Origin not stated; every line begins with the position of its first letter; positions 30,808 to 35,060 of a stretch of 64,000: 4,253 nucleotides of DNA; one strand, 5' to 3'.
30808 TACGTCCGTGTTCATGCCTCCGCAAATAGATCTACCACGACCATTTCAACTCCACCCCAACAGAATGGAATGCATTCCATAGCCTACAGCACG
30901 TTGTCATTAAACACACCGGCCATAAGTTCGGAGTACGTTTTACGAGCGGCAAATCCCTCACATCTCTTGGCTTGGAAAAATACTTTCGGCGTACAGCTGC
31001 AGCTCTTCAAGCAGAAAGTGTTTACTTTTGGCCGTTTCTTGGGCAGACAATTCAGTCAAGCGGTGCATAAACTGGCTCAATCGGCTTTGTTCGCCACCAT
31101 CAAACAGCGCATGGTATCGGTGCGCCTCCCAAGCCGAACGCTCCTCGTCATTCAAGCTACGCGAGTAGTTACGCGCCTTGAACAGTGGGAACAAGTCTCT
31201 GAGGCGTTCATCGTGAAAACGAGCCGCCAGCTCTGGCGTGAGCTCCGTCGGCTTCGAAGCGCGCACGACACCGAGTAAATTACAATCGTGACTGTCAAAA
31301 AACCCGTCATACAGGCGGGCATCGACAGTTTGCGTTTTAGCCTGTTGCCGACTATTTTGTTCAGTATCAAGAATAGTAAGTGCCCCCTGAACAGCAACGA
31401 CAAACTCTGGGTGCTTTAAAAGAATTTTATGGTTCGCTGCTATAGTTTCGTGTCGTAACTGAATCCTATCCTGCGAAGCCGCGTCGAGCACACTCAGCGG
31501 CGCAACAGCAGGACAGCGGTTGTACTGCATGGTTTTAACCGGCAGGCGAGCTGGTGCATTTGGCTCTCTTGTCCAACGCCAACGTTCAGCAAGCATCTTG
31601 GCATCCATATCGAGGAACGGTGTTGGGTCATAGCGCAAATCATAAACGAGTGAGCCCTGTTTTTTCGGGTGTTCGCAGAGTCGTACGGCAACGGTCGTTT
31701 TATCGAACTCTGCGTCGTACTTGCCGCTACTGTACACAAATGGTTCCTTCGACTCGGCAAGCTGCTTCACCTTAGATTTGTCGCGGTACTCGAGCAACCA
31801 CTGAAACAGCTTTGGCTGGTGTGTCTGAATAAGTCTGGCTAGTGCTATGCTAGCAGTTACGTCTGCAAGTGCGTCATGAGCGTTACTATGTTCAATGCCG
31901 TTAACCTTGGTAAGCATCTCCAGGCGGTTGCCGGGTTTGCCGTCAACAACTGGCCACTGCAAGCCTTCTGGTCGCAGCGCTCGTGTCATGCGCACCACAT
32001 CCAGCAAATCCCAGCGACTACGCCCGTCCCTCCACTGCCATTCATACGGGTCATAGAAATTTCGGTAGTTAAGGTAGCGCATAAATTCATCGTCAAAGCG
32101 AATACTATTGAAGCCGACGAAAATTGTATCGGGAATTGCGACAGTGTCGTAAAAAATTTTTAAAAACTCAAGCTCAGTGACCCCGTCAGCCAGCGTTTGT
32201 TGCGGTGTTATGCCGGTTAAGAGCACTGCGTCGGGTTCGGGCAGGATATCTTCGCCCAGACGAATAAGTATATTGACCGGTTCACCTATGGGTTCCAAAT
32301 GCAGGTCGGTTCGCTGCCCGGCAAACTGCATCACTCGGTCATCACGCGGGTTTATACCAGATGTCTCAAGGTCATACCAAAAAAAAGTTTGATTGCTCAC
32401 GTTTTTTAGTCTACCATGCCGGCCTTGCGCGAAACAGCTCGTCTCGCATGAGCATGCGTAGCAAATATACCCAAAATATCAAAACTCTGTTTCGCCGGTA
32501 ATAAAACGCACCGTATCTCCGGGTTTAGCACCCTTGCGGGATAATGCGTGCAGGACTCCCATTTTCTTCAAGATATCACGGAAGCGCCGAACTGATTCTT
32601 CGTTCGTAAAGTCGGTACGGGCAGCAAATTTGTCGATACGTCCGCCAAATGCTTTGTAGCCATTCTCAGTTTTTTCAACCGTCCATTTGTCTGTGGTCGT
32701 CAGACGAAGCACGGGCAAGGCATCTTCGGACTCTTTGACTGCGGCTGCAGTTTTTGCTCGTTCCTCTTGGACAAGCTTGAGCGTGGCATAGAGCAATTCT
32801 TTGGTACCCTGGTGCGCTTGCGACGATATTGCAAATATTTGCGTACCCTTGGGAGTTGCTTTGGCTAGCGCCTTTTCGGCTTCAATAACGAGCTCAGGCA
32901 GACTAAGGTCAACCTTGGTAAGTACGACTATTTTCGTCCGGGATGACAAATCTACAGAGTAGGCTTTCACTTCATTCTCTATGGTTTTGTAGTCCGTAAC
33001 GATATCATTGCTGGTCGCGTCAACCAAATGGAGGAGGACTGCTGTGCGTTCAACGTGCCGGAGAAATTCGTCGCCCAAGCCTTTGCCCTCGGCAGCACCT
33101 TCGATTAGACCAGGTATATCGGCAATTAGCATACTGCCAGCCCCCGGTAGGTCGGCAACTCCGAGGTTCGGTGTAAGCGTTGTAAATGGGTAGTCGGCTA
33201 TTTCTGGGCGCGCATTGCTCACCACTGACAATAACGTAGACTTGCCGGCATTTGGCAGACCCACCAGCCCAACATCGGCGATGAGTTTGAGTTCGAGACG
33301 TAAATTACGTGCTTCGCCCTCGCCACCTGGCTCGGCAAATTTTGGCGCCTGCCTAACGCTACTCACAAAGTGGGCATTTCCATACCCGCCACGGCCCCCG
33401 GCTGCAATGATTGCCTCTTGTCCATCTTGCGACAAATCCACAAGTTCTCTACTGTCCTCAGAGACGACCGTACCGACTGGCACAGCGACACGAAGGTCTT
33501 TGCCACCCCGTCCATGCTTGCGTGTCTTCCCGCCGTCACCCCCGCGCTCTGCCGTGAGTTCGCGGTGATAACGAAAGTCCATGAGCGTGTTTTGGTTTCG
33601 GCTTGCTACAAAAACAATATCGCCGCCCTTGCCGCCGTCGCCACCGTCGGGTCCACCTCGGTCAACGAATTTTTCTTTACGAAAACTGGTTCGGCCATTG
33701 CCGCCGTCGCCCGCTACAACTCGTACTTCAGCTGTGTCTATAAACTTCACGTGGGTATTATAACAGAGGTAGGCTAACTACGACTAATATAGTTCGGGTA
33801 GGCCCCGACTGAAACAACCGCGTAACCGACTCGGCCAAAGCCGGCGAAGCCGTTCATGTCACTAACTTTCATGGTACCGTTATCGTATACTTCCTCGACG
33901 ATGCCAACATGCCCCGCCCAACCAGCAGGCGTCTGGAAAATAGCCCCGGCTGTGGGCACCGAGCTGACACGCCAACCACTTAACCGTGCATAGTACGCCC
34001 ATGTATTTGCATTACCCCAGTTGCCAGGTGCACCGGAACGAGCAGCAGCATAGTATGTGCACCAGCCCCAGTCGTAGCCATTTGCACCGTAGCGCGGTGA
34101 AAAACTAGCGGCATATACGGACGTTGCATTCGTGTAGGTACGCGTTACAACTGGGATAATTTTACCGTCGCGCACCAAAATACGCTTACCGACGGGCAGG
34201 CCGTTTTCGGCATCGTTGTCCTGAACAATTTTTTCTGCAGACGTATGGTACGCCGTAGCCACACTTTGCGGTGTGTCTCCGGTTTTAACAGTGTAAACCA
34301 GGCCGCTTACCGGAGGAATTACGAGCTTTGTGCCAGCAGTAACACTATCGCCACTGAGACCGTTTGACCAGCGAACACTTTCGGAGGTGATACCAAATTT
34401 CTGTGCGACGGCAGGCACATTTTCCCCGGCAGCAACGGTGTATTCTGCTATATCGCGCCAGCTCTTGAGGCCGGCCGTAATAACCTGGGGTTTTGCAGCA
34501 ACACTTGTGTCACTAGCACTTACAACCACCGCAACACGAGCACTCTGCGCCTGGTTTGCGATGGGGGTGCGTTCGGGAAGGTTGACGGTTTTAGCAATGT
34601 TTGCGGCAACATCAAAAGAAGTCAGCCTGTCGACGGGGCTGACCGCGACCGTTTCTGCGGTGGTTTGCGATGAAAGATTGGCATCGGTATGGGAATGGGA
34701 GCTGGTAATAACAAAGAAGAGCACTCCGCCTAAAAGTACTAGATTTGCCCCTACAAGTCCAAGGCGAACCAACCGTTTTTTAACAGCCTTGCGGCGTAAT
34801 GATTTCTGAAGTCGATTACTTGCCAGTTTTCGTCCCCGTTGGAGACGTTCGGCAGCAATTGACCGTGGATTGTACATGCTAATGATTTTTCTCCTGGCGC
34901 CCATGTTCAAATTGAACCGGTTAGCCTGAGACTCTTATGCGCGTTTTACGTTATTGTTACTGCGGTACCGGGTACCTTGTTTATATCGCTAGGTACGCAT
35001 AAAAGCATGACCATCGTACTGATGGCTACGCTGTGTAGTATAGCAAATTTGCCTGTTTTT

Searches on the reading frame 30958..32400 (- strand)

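Call 103: search_protein_families(library=pfam, proteins=[window:30958-32400:-], max_evalue=0.001)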
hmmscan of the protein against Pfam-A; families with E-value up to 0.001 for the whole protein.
window:30958-32400:- (480 aa): 2 families
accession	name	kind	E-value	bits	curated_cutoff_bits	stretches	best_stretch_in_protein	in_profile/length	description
PF08411.15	Exonuc_X-T_C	-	3.4e-51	174.4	27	1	206-472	1-268/269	Exonuclease C-terminal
PF00929.31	RNase_T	-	3.6e-20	73.6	24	1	8-187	2-163/164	Exonuclease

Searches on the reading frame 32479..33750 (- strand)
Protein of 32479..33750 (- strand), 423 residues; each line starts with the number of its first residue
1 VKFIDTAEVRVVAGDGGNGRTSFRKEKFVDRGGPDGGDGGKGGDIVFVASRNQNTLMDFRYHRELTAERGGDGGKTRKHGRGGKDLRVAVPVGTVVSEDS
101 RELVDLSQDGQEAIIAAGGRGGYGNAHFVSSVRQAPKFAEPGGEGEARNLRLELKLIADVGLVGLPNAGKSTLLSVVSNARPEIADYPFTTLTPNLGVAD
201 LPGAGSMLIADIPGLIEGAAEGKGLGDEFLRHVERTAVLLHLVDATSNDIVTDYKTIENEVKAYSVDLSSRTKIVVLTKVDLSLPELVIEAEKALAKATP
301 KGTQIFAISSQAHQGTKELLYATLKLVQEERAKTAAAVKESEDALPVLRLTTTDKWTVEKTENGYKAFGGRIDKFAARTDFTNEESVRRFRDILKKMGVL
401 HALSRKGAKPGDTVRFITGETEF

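Call 103: search_protein_families(library=pfam, proteins=[window:32479-33750:-], max_evalue=0.001)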
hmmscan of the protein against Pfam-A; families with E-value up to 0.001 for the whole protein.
window:32479-33750:- (423 aa): 4 families
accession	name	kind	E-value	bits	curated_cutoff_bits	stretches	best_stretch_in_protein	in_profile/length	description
PF01018.28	GTP1_OBG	-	8.3e-55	185.1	27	1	4-156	1-155/155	GTP1/OBG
PF01926.29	MMR_HSR1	-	1.5e-23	83.5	21.9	1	159-279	1-113/113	50S ribosome-binding GTPase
PF09269.16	DUF1967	-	1.8e-16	60.4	27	1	357-418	2-65/70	Domain of unknown function (DUF1967)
PF02421.24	FeoB_N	-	2.7e-07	30.7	27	1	160-247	3-90/156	Ferrous iron transport protein B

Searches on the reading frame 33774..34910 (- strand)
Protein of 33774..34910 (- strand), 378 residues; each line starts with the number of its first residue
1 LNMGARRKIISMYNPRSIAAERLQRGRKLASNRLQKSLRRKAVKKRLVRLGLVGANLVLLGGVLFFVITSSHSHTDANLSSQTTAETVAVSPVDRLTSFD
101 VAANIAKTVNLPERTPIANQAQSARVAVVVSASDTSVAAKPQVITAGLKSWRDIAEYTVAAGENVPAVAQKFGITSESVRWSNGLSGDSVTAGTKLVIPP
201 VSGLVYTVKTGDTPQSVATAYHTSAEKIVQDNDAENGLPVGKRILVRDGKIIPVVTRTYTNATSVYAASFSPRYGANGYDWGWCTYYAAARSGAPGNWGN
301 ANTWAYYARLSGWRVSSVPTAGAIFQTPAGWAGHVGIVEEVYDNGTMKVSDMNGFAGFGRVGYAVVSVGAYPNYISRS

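Call 103: search_protein_families(library=pfam, proteins=[window:33774-34910:-], max_evalue=0.001)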
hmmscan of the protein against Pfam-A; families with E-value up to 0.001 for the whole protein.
window:33774-34910:- (378 aa): 3 families
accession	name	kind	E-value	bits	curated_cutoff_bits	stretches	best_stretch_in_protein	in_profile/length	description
PF05257.22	CHAP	-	2.5e-15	57.1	26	1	276-353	3-81/81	CHAP domain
PF01476.26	LysM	-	3.2e-15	56.2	20.9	2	206-246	1-42/43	LysM domain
PF23473.1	LysM3_LYK4_5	-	2.2e-10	40.9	29.3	1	157-199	5-47/48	LYK4/5 LysM3 domain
